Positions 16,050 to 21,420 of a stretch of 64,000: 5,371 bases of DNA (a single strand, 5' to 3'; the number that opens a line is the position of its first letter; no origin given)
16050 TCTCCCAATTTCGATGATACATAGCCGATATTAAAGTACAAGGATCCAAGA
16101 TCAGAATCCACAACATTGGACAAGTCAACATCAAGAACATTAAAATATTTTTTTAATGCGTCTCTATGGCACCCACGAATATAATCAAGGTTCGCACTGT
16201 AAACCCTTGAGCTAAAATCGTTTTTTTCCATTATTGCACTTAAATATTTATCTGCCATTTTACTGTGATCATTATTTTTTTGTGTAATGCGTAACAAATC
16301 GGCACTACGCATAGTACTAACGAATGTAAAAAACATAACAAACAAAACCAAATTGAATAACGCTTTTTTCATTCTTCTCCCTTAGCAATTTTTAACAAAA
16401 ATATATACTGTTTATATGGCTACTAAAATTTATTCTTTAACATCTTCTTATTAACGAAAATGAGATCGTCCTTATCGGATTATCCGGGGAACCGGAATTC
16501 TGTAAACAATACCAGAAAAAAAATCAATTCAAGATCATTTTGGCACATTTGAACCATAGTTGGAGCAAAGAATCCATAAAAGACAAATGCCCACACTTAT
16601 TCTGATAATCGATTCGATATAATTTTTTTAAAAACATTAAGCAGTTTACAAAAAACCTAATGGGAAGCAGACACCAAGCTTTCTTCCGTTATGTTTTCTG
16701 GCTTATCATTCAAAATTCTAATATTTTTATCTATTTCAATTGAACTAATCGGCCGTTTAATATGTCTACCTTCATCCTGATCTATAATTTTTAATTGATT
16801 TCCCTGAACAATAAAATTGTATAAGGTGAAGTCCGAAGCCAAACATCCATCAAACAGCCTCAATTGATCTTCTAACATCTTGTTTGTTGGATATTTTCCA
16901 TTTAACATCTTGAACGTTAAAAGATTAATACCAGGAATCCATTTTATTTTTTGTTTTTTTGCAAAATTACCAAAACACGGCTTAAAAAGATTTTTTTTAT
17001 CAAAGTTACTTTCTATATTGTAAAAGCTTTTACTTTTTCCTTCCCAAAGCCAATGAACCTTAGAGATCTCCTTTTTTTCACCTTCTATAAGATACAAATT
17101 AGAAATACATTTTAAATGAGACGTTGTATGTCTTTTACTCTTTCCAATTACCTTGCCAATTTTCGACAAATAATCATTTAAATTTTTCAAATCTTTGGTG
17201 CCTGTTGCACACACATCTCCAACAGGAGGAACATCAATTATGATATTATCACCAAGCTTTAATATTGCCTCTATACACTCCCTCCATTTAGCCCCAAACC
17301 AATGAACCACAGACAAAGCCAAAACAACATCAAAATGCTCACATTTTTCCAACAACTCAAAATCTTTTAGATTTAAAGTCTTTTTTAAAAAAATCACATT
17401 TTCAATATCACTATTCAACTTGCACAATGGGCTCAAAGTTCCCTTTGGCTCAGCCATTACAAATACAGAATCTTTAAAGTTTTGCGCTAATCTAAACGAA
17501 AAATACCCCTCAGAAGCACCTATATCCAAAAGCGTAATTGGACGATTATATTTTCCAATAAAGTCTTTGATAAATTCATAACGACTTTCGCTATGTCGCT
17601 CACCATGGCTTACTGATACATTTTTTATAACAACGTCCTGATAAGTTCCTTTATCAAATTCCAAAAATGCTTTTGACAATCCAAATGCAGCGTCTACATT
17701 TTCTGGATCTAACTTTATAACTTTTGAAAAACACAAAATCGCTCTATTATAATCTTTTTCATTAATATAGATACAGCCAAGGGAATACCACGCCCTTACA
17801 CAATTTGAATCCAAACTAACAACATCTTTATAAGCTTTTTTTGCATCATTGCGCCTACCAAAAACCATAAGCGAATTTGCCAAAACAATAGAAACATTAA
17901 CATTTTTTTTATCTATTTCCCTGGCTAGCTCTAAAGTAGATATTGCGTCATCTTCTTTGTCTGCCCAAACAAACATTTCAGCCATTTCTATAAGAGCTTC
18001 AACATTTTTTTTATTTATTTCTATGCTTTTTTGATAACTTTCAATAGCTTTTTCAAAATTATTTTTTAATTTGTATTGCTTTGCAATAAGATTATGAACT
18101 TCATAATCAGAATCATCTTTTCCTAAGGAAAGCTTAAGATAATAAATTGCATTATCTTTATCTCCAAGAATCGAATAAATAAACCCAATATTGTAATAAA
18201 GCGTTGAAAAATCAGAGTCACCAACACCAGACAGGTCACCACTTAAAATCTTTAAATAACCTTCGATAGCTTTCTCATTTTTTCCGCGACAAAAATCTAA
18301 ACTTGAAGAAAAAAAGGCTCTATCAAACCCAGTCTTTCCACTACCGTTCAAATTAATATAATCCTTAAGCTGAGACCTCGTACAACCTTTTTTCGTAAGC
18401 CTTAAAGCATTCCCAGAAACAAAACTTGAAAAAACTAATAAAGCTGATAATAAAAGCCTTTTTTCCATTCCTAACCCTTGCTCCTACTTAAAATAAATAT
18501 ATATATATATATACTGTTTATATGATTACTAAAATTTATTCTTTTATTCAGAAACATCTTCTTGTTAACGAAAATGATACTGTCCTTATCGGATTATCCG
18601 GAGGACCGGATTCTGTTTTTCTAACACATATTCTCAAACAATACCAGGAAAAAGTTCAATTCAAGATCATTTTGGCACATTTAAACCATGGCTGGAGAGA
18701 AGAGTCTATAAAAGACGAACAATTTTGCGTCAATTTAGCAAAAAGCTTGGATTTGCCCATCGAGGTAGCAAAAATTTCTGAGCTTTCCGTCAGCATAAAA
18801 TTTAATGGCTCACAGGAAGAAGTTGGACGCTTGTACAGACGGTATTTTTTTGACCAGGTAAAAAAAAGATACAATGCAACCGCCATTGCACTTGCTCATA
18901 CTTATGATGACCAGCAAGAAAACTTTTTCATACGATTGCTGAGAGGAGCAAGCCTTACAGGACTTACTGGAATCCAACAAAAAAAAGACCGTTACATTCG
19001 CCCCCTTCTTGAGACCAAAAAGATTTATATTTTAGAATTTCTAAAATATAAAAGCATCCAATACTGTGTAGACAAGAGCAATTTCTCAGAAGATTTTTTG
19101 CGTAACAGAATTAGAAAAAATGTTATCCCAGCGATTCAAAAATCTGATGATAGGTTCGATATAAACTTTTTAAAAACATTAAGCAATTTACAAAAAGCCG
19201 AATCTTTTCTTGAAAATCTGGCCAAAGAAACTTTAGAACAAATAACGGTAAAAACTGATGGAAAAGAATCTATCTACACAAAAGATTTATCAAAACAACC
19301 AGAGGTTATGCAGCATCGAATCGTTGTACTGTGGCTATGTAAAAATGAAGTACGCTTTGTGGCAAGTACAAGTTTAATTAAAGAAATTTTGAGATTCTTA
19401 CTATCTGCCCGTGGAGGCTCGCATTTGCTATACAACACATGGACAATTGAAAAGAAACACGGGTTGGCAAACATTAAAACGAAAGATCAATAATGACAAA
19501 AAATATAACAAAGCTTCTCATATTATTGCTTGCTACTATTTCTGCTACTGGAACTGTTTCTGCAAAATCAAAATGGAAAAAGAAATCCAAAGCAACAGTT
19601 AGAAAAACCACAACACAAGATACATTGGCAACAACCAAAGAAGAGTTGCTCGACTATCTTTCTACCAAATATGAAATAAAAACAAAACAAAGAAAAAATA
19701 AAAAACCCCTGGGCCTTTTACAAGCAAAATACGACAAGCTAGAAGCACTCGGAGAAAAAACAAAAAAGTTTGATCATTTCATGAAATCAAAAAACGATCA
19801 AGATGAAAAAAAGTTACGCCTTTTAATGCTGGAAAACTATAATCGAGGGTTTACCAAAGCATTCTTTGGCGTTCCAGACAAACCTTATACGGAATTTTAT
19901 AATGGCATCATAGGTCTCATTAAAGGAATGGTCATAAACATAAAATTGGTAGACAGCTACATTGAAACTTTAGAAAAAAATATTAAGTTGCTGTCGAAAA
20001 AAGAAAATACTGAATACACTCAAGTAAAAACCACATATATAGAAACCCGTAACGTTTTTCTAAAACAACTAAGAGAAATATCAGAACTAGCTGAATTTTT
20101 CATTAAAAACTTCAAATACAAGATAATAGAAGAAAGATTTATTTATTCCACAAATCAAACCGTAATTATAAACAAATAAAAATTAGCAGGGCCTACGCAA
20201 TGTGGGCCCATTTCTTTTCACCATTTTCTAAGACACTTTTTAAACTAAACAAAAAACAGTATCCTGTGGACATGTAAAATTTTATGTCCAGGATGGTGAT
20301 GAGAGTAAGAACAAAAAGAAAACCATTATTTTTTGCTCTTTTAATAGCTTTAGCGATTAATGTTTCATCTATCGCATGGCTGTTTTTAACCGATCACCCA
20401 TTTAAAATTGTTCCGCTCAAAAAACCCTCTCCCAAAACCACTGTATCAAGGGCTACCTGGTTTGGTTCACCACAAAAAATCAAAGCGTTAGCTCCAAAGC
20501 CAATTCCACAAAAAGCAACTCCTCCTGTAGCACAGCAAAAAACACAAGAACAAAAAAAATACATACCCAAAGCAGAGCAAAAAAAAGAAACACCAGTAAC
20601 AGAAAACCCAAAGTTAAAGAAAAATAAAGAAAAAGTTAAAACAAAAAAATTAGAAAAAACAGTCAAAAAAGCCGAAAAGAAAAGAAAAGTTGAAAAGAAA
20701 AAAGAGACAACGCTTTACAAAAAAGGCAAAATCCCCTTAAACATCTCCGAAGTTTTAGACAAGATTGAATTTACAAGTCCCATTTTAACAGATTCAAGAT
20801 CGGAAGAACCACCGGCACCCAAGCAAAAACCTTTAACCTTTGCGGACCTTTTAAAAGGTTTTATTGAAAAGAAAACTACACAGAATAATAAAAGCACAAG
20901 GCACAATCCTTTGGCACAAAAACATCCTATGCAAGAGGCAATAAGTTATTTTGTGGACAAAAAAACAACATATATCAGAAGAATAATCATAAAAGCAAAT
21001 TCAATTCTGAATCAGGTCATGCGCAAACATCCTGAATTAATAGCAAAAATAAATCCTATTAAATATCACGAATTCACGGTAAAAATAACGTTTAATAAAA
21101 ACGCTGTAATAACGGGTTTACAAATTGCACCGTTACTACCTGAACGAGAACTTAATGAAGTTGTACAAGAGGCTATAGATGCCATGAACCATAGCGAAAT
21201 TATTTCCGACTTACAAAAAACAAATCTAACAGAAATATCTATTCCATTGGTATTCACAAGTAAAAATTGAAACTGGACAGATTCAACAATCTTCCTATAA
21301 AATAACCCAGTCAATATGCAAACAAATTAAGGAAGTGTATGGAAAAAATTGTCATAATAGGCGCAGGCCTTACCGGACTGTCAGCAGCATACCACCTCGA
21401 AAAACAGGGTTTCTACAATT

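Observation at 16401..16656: tilS fragment between paralogs 3 and 4 is the scar of a tandem segmental duplication, and it is better conserved than the duplicated genes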

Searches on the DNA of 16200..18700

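Call 28: search_rna_families(source=window, start=16200, end=18700, threshold=evalue, max_evalue=1)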
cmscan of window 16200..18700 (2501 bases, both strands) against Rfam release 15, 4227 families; matches with E-value up to 1: 0.
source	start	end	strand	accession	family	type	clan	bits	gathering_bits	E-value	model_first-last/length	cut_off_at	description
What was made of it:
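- Tried and rejected: Rfam gave no hits at E <= 1 in 16200-18700 (call 28).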

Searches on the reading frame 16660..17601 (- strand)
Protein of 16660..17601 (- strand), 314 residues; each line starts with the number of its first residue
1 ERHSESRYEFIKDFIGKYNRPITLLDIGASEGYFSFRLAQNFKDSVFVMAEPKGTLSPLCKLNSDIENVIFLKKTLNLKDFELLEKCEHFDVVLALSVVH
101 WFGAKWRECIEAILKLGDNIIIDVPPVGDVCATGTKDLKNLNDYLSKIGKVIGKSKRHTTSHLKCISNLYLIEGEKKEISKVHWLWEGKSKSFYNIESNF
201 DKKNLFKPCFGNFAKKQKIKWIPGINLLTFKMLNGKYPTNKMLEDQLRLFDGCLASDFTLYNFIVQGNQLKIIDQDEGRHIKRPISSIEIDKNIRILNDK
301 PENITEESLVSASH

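Call 33: search_solved_structures(query=window:16660-17601:-, max_evalue=1)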
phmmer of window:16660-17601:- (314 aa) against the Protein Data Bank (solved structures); distinct sequences matched with E-value up to 1: 1.
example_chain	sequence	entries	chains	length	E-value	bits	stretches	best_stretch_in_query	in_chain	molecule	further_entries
2r3s_A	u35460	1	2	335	0.24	13.5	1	20-108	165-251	uncharacterized protein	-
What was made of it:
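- Tried and rejected: PDB sequence search of the p4 C-terminal half found nothing significant (E = 0.24; call 33).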

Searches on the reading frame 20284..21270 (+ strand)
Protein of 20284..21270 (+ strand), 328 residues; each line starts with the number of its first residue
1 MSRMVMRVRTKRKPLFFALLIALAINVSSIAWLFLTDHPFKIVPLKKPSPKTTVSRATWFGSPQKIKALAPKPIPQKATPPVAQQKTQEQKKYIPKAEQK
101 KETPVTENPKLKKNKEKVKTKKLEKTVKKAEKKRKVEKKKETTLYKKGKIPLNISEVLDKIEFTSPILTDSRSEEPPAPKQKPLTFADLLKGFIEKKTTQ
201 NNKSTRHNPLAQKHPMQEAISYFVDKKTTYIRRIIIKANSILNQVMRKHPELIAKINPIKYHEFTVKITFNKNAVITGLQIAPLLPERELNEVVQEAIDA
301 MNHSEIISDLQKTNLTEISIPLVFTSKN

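Call 8: search_protein_families(library=pfam, proteins=[window:20284-21270:+], max_evalue=0.01)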
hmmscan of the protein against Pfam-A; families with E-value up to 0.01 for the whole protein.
window:20284-21270:+ (328 aa): 0 families

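Call 34: search_protein_families(library=ncbifam, proteins=[window:20284-21270:+], max_evalue=0.01)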
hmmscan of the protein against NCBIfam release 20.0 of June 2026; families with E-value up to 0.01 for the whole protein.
window:20284-21270:+ (328 aa): 1 family
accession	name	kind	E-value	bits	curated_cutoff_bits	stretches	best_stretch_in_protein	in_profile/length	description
TIGR02794.1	tolA_full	equivalog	1.5e-05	24.4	59.45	1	18-141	3-127/362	cell envelope integrity protein TolA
